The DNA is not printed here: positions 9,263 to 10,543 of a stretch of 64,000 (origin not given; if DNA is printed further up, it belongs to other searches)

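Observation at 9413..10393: PLP-dependent threonine/serine-dehydratase-like gene embedded between the large and medium xanthine-dehydrogenase-family subunits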

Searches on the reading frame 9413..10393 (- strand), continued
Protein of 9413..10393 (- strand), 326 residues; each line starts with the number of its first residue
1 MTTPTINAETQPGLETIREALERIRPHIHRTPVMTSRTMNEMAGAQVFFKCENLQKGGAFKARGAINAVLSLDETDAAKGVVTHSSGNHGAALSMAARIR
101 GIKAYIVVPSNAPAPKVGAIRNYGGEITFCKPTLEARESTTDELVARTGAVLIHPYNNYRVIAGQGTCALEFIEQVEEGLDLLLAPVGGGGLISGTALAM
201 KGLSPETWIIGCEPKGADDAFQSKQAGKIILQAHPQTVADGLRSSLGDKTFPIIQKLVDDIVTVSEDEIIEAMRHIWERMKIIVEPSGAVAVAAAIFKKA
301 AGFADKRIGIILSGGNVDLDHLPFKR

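Call 23: search_solved_structures(query=window:9413-10393:-, show_alignments=2)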
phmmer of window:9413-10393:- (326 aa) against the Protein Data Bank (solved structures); distinct sequences matched with E-value up to 0.001: 138 (the best 60 are shown).
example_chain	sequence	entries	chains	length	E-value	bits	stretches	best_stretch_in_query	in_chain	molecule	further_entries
6lut_A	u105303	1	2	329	2.5e-105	355.3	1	14-321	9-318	Probable serine racemase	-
5cvc_A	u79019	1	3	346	4.3e-102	344.6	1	13-321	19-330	Serine racemase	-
3l6b_A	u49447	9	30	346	1.3e-87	297.1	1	17-320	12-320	Serine racemase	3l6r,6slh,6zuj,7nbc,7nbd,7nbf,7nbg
6zsp_AAA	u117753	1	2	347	1.3e-87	297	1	17-320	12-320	Serine racemase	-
5x2l_A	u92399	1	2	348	1.7e-87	296.7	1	18-320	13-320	Serine racemase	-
3hmk_A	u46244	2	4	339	1.7e-86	293.5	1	17-323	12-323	Serine racemase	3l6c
1v71_A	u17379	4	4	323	1.7e-80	273.7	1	12-321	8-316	Hypothetical protein C320.14 in chromosome III | Uncharacterized protein C320.14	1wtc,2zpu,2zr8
1ve5_A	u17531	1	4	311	3e-74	253.2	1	12-319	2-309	Threonine deaminase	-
5ybw_A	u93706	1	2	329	1.7e-68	234.3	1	16-324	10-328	Aspartate racemase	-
2gn0_A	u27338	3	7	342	1e-59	205.4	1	12-321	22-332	Threonine dehydratase catabolic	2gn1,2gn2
8y1j_A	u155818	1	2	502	8.3e-54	186.1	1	28-322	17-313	L-threonine dehydratase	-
3iau_A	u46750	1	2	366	2.6e-45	158.1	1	31-322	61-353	Threonine deaminase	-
1tdj_A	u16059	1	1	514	1.1e-44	156.2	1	28-322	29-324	BIOSYNTHETIC THREONINE DEAMINASE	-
9d2q_A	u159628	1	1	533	1.1e-44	156.1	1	27-322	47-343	L-threonine dehydratase biosynthetic IlvA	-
43cq_A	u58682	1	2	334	1.2e-44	156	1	29-322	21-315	L-threonine dehydratase biosynthetic IlvA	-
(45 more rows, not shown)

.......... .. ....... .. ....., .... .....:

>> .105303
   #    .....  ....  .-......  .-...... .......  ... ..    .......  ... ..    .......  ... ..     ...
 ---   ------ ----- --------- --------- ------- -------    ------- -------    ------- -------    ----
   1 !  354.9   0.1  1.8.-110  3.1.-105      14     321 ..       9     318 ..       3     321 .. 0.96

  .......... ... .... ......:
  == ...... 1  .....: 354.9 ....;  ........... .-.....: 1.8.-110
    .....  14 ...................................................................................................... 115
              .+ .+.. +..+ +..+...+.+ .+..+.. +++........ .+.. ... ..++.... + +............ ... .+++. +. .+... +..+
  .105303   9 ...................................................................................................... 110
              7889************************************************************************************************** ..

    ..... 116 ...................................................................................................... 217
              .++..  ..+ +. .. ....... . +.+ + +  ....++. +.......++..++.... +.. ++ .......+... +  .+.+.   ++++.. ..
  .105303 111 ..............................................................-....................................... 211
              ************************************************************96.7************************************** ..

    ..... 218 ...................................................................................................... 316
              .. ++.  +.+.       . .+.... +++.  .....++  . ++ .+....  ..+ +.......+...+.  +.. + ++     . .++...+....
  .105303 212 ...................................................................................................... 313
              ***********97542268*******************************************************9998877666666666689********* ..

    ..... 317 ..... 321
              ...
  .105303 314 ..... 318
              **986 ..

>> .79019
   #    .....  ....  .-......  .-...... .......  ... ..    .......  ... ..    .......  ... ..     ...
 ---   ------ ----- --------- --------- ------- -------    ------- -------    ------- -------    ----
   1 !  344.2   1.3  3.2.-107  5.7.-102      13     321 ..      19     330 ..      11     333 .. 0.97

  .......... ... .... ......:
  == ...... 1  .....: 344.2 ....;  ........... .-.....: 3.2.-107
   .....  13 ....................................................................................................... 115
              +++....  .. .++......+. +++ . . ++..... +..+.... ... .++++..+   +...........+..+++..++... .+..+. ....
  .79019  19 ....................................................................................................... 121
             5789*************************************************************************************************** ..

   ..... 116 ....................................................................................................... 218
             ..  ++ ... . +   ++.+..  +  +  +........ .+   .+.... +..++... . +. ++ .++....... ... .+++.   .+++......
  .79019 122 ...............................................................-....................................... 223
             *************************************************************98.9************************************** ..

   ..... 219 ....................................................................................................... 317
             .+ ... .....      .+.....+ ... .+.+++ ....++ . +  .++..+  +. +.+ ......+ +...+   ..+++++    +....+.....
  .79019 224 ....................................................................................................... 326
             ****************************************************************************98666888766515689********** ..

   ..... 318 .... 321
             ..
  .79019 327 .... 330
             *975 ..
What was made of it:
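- On NifS-type Moco sulfurase / cysteine desulfurase: All nearest structures are fold-type-II (call 23).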

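Call 28: find_related_loci(query=A2, collection=metagenome_contigs, flank=9000)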
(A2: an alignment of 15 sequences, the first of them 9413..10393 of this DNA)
Query A2 (326 aa) in metagenome_contigs; peptide patterns used: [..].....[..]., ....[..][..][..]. (x = any residue, [..] = any of these).
600 stretches matched a pattern (row limit reached: there are more); 585 encode a relative of the query (tblastn E <= 1e-3); the best 80 are kept; 80 distinct loci.
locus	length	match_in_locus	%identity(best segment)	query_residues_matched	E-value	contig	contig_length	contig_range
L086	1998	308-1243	62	12-325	1e-138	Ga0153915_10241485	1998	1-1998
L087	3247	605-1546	61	11-326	1e-127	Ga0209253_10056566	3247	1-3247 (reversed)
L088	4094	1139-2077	60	10-324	1e-124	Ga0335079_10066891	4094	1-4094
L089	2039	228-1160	61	12-324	2e-129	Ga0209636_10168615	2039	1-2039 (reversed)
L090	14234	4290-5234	59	10-326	4e-121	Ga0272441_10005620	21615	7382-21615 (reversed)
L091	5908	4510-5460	61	6-324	1e-121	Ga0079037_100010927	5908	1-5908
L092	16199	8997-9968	59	2-324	1e-119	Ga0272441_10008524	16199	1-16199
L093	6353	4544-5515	58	1-326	1e-118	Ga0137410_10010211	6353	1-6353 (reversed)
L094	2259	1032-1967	58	12-325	1e-124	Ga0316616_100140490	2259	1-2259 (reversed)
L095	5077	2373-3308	61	10-324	1e-118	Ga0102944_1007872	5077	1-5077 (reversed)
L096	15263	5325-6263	57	10-324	1e-117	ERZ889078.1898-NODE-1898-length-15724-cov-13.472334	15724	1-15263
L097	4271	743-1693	61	6-324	1e-118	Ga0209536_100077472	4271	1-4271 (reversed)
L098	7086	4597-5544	59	4-324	3e-117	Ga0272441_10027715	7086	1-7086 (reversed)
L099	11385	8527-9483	57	2-325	8e-117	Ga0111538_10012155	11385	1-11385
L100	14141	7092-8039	60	7-324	4e-116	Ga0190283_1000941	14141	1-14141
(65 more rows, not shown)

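Call 30: find_encoding_contigs(protein=P0005, flank=10000, max_places=1)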
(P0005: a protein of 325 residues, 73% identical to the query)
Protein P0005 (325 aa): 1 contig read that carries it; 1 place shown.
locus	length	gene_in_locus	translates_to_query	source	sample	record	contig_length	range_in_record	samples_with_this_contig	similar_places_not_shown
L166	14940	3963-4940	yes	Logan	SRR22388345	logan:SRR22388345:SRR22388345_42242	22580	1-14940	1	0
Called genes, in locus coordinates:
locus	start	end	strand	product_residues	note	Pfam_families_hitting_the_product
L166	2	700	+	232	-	?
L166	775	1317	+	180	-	PF13085:Fer2_3 (weak), PF00111:Fer2, PF01799:Fer2_2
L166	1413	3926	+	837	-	PF01315:Ald_Xan_dh_C, PF02738:MoCoBD_1, PF20256:MoCoBD_2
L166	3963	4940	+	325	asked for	PF00291:PALP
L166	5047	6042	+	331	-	PF00941:FAD_binding_5, PF03450:CO_deh_flav_C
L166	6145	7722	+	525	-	PF13185:GAF_2, PF01590:GAF, PF13492:GAF_3, PF00158:Sigma54_activat, PF14532:Sigma54_activ_2, PF07728:AAA_5 (weak), PF25601:AAA_lid_14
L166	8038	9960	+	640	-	PF02776:TPP_enzyme_N, PF00205:TPP_enzyme_M, PF02775:TPP_enzyme_C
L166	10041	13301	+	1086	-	PF13620:CarboxypepD_reg, PF13715:CarbopepD_reg_2 (weak), PF17210:SdrD_B (weak), PF25183:OMP_b-brl_4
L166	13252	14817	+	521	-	PF00171:Aldedh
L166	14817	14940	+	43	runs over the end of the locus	-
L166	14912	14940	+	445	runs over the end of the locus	PF00501:AMP-binding, PF14535:AMP-binding_C_2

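Call 31: find_encoding_contigs(protein=P0007, flank=10000, max_places=1)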
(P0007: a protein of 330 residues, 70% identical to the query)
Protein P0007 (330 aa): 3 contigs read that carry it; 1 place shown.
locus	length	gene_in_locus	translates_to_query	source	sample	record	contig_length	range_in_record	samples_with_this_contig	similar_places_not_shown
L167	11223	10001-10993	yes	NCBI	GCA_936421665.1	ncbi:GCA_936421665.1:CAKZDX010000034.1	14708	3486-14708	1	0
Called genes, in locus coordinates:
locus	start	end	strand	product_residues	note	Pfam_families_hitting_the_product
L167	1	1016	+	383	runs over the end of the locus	PF00999:Na_H_Exchanger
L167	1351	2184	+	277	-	PF00248:Aldo_ket_red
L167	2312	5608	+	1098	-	PF00930:DPPIV_N (faint), PF25174:Beta-prop_THOC3 (faint), PF26549:Tricorn_N, PF26550:Tricorn_2nd, PF07676:PD40 (weak), PF14684:Tricorn_C1, PF14685:PDZ_Tricorn, PF03572:Peptidase_S41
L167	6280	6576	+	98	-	PF12441:CopG_antitoxin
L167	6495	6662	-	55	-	-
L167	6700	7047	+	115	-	PF01883:FeS_assembly_P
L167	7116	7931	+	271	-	PF00378:ECH_1, PF16113:ECH_2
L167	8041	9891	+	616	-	PF02554:CstA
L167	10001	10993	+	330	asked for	PF00291:PALP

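Call 32: find_encoding_contigs(protein=P0009, flank=10000, max_places=1)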
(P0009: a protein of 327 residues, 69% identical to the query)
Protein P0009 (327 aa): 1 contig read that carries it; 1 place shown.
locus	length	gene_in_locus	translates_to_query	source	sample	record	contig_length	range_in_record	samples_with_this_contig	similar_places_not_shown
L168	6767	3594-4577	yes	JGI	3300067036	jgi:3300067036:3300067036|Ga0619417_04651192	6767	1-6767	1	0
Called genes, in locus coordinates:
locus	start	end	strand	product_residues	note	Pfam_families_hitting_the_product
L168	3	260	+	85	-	?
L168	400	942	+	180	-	PF00111:Fer2, PF01799:Fer2_2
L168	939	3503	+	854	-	PF01315:Ald_Xan_dh_C, PF02738:MoCoBD_1, PF20256:MoCoBD_2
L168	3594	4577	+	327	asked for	PF00291:PALP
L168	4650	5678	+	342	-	PF00941:FAD_binding_5, PF03450:CO_deh_flav_C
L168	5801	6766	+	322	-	?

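Call 40: find_encoding_contigs(protein=P0053, flank=8000, max_places=1)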
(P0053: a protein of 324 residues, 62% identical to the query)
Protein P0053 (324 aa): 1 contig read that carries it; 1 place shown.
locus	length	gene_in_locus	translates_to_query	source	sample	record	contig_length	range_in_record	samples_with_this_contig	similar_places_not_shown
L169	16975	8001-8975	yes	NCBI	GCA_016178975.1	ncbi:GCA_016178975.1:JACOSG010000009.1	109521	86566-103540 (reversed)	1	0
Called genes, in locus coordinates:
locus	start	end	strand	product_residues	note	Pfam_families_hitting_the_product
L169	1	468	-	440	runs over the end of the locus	PF00275:EPSP_synthase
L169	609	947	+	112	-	-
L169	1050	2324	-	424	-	-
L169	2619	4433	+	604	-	PF05580:Peptidase_S55 (weak)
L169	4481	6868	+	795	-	PF08450:SGL, PF07494:Reg_prop (faint)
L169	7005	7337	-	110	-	PF07238:PilZ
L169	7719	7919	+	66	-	-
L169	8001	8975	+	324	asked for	PF00291:PALP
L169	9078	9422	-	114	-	-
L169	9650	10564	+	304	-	PF00753:Lactamase_B, PF12706:Lactamase_B_2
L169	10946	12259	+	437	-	PF00042:Globin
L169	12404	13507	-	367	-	PF00072:Response_reg, PF01339:CheB_methylest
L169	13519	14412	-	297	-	PF08668:HDOD, PF01966:HD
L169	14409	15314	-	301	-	PF03705:CheR_N, PF01739:CheR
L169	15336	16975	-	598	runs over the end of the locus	PF01627:Hpt, PF02895:H-kinase_dim, PF02518:HATPase_c, PF01584:CheW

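Call 41: find_encoding_contigs(protein=P0034, flank=8000, max_places=1)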
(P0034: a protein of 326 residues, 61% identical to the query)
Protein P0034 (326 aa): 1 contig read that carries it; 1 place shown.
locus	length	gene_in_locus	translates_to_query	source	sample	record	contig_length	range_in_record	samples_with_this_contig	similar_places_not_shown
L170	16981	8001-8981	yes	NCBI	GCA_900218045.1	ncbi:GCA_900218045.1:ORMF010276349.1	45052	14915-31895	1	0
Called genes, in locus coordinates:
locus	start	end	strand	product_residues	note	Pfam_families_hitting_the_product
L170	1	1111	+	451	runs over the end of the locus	PF18917:LiaI-LiaF-like_TM1, PF22570:LiaF-TM, PF13349:DUF4097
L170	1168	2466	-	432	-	PF00275:EPSP_synthase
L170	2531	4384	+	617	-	PF05580:Peptidase_S55 (weak)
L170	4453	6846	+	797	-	PF08450:SGL (faint), PF07494:Reg_prop (faint)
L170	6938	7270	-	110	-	PF07238:PilZ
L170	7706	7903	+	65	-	-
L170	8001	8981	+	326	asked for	PF00291:PALP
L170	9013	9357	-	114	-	-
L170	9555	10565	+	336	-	PF00753:Lactamase_B, PF12706:Lactamase_B_2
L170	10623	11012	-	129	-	PF00486:Trans_reg_C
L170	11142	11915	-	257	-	PF01182:Glucosamine_iso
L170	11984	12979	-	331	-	PF02685:Glucokinase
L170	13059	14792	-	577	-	PF00342:PGI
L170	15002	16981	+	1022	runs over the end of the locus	PF01636:APH, PF01551:Peptidase_M23, PF00202:Aminotran_3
